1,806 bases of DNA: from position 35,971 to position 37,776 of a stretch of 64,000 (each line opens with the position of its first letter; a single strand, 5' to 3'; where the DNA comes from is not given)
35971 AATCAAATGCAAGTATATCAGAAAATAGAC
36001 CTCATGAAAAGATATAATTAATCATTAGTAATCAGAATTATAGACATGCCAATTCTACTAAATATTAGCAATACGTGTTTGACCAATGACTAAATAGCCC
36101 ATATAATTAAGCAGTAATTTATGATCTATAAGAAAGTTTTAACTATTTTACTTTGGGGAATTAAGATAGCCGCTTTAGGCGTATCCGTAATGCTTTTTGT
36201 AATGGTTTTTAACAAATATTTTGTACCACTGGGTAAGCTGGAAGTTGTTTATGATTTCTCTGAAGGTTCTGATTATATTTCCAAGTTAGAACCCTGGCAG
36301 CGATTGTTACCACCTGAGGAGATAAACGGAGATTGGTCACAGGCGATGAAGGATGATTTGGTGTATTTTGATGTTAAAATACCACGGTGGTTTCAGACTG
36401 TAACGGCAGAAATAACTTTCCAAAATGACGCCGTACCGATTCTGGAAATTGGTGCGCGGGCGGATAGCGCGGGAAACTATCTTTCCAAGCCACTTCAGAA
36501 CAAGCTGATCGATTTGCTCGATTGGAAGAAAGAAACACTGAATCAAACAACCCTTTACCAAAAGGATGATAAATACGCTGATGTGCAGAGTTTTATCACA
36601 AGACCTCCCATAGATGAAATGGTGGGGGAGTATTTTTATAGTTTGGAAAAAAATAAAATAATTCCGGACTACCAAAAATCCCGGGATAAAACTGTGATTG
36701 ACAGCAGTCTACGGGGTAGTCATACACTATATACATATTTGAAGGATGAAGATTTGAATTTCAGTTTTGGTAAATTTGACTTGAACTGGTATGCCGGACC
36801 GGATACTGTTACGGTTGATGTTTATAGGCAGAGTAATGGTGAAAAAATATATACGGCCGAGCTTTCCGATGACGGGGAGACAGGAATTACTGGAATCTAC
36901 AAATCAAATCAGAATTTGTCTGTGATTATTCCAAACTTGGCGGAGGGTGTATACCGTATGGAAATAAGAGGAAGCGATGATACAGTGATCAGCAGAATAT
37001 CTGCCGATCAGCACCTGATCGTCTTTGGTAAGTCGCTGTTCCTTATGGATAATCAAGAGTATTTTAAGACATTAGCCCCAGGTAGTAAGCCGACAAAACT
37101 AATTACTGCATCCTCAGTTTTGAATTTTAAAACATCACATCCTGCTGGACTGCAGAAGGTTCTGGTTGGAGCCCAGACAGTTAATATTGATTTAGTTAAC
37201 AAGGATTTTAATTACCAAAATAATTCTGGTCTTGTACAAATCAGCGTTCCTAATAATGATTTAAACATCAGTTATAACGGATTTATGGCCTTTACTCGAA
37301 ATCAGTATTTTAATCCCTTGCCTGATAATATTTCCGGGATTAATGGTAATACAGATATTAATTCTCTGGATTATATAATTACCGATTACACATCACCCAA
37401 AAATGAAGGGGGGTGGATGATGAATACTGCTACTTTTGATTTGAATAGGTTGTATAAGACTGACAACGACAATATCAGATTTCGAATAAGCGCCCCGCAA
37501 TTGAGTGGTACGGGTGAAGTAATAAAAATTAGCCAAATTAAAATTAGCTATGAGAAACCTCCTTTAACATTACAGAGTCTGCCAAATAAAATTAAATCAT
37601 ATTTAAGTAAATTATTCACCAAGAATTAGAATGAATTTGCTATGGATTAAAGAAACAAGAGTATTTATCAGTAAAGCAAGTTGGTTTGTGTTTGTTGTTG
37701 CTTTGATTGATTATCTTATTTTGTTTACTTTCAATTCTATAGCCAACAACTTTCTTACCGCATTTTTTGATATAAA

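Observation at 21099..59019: ~38 kb glycan super-locus built around three polyprenyl-phosphate-sugar synthase / GT-C transferase modules and lacking a recognisable priming transferase or Wzy/Wzz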

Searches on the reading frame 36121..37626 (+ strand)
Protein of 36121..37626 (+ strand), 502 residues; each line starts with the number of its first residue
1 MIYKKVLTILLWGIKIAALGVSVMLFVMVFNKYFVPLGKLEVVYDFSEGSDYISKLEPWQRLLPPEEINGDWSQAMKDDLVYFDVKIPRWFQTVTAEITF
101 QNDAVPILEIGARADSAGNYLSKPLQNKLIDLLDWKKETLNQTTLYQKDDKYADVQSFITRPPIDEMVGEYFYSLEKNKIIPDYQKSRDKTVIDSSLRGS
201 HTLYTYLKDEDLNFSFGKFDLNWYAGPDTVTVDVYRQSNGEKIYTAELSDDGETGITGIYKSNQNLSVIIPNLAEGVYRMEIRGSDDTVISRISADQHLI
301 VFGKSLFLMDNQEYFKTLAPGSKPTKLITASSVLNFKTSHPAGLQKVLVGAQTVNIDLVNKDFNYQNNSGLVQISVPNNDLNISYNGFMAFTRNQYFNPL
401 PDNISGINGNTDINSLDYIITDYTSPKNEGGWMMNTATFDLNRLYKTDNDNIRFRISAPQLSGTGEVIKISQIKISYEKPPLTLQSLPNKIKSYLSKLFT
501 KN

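Call 8: search_protein_families(library=pfam, proteins=[window:36121-37626:+], max_evalue=0.01)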
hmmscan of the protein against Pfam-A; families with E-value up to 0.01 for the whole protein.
window:36121-37626:+ (502 aa): 0 families

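Call 13: search_protein_families(library=ncbifam, proteins=[window:36121-37626:+], max_evalue=0.01)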
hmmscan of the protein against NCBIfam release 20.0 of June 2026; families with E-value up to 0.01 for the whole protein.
window:36121-37626:+ (502 aa): 1 family
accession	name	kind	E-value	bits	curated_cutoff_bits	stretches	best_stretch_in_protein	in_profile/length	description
NF005113.0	PRK06545.2-5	equivalog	0.0069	15.4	497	0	322-380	304-362/378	prephenate dehydrogenase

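Call 24: find_homologous_proteins(query=window:36121-37626:+)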
Query window:36121-37626:+ (502 aa): 20 proteins with E <= 0.001 among 7162 candidates.
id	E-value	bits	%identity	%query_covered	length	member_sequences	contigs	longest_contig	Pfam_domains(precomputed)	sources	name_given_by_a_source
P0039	0.0e+0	1129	100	100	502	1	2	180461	-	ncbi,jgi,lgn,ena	ncbi:MAG: hypothetical protein WC693_05655 [Patescibacteria group bacterium]|jgi:hypothetical protei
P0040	7.3e-250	848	73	100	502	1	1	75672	-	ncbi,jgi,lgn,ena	ncbi:MAG: hypothetical protein WCT33_01720 [Patescibacteria group bacterium]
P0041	4.2e-214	730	61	100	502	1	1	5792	-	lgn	-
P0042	9.6e-210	716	61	100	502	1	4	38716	-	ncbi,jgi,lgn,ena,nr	ncbi:hypothetical protein KKB10_05655 [Patescibacteria group bacterium]|nr:hypothetical protein [Pat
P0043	1.4e-208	712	61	100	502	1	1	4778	-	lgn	-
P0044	1.3e-204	699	60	100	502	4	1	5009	-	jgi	-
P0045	1.5e-169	583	52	99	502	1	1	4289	-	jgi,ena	-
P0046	2.8e-160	552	50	99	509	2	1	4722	-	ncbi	ncbi:MAG: hypothetical protein ABIF80_04545 [Patescibacteria group bacterium]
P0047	3.6e-157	542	50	100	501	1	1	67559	-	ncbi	-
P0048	5.7e-153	528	49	100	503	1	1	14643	-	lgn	-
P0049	1.9e-152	527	49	98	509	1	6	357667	-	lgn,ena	-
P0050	1.2e-142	494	45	99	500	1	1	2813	-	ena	-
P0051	1.5e-127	445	57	68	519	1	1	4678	PF01634.24,PF08029.17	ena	-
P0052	5.2e-100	354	64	38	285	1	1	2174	-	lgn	-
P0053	1.1e-88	316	37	98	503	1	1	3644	-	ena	-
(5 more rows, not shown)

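Call 66: predict_structure(alignment_id=A4)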
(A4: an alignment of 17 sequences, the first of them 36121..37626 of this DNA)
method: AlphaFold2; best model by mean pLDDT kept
length: 502 residues; sequences in the alignment: 17
mean_pLDDT: 86.2   pTM: 0.70
mean pLDDT of the five models: 86.2, 85.9, 85.6, 85.6, 84.0
residues with pLDDT >= 90: 286; 70-90: 154; 50-70: 45; < 50: 17
segments of 3 or more residues with pLDDT < 50: 30-36, 253-258
pLDDT, mean of each block of 10 residues (from residue 1): 77 83 66 53 90 92 90 93 84 92 94 89 94 92 93 93 90 87 89 92 94 90 71 92 88 49 82 93 89 93 93 78 90 93 93 94 89 94 94 94 88 93 92 94 88 93 89 88 53 55 40
secondary structure, 60 per line:
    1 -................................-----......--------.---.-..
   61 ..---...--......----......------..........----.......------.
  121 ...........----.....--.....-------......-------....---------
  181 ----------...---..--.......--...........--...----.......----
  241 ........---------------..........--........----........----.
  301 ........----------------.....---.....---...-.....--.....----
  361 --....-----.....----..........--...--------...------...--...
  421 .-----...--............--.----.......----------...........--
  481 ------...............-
elements in order: H2-33 E39-44 E66-68 E71-76 E81-86 E93-102 E107-113 E120-127 H128-131 E136-140 E143-147 H155-160 E168-171 E191-193 E201-207 E210-220 E230-236 E241-248 E264-273 E276-283 E288-295 E300-308 E325-329 E333-337 E345-349 E352-356 E363-366 E372-376 E381-390 E404-406 E418-421 E427-429 E432-440 E451-457 E468-478 H487-501

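Call 68: fold_search(model_id=the predicted structure, library=pdb)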
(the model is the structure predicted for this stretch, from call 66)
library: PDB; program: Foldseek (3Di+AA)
matches with E <= 10: 1713; with E <= 0.001: 67
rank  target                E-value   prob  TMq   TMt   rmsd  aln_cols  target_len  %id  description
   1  9gg2_A                7.2e-06  0.63  0.12  0.13  20.4       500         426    9  Structure of IPNV L5 capsid (released 2025-01-08)
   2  2df7_F                7.6e-06  0.98  0.15  0.18  22.1       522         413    9  Crystal structure of infectious bursal disease virus VP2 subviral particle (released 2006-06-27)
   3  2df7_R                7.6e-06  0.98  0.16  0.18  21.9       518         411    9  Crystal structure of infectious bursal disease virus VP2 subviral particle (released 2006-06-27)
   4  9h9a                  1.2e-05  0.77  0.14  0.07  38.3       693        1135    7  native structure of the full-length pesticidal protein Cry8Ba2, from crystals formed in vivo (form 1) (released 2025-12-03)
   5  2df7_N                1.4e-05  0.97  0.15  0.18  22.5       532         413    8  Crystal structure of infectious bursal disease virus VP2 subviral particle (released 2006-06-27)
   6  9gg2_D                1.6e-05  0.51  0.10  0.11  20.0       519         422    8  Structure of IPNV L5 capsid (released 2025-01-08)
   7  2df7_O                1.7e-05  0.97  0.16  0.18  22.8       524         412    8  Crystal structure of infectious bursal disease virus VP2 subviral particle (released 2006-06-27)
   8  2df7_P                2.0e-05  0.93  0.15  0.17  22.6       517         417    9  Crystal structure of infectious bursal disease virus VP2 subviral particle (released 2006-06-27)
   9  5b4x_A                2.1e-05  0.72  0.15  0.11  30.0       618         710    9  Crystal structure of the ApoER2 ectodomain in complex with the Reelin R56 fragment (released 2017-04-26)
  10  2df7_K                2.3e-05  0.96  0.15  0.18  22.1       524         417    8  Crystal structure of infectious bursal disease virus VP2 subviral particle (released 2006-06-27)
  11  2df7_E                2.3e-05  0.95  0.15  0.18  22.0       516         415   10  Crystal structure of infectious bursal disease virus VP2 subviral particle (released 2006-06-27)
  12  2df7_H                2.3e-05  0.94  0.15  0.17  22.8       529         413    8  Crystal structure of infectious bursal disease virus VP2 subviral particle (released 2006-06-27)
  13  2df7_S                3.1e-05  0.94  0.15  0.18  21.9       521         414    9  Crystal structure of infectious bursal disease virus VP2 subviral particle (released 2006-06-27)
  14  4zel_A                3.2e-05  0.41  0.11  0.11  23.1       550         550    8  Human dopamine beta-hydroxylase (released 2016-04-20)
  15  2df7_D                4.0e-05  0.91  0.15  0.17  22.2       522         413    8  Crystal structure of infectious bursal disease virus VP2 subviral particle (released 2006-06-27)
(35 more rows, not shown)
